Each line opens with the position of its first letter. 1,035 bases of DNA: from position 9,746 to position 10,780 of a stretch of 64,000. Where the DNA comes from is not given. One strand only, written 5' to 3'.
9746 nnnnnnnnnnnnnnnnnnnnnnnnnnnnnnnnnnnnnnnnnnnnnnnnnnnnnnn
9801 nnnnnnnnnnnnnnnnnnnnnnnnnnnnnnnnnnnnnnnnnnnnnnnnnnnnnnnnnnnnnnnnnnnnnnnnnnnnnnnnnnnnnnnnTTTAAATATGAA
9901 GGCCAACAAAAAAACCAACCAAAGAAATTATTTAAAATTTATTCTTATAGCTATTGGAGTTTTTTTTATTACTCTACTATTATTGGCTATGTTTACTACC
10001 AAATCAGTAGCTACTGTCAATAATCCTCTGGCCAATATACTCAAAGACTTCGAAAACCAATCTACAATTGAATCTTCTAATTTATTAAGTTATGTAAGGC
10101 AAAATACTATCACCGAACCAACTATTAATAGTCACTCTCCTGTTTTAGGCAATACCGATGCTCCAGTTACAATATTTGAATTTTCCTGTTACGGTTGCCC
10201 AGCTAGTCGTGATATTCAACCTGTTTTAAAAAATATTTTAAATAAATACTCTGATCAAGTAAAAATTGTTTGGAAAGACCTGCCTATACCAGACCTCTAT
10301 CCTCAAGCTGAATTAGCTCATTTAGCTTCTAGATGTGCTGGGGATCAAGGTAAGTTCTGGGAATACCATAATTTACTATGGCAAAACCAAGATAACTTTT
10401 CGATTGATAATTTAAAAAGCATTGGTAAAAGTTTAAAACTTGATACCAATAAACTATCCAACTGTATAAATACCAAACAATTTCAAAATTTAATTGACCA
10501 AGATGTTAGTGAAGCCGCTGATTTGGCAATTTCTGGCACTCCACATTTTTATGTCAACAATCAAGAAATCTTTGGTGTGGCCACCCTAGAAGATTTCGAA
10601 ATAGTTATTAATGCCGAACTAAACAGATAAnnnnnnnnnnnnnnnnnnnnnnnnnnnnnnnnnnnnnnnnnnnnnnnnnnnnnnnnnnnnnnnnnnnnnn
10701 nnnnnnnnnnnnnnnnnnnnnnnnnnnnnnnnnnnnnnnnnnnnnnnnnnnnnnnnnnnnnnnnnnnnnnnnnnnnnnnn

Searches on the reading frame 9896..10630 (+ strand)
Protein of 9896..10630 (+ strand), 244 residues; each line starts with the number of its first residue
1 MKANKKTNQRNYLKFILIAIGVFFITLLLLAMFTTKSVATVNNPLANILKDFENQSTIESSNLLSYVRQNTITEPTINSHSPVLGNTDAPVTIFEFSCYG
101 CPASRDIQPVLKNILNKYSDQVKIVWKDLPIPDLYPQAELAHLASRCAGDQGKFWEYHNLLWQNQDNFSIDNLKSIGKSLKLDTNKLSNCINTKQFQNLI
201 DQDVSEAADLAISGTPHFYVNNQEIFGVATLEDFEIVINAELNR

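Call 32: search_protein_families(library=pfam, proteins=[window:9896-10630:+], max_evalue=0.0001)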
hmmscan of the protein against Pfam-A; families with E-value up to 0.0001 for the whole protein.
window:9896-10630:+ (244 aa): 2 families
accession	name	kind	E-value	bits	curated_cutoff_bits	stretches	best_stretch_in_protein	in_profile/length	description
PF13462.12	Thioredoxin_4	-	6.3e-23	82.2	23.2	1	80-239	4-164/165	Thioredoxin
PF01323.26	DSBA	-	1.6e-16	61.1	25.6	1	92-235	1-187/191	DSBA-like thioredoxin domain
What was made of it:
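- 9896..10630 (+): Membrane-anchored DsbA-like thiol-disulfide oxidoreductase, conserved beside the pilin genes. Thioredoxin_4 82 bits; DSBA 61 bits (call 32).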
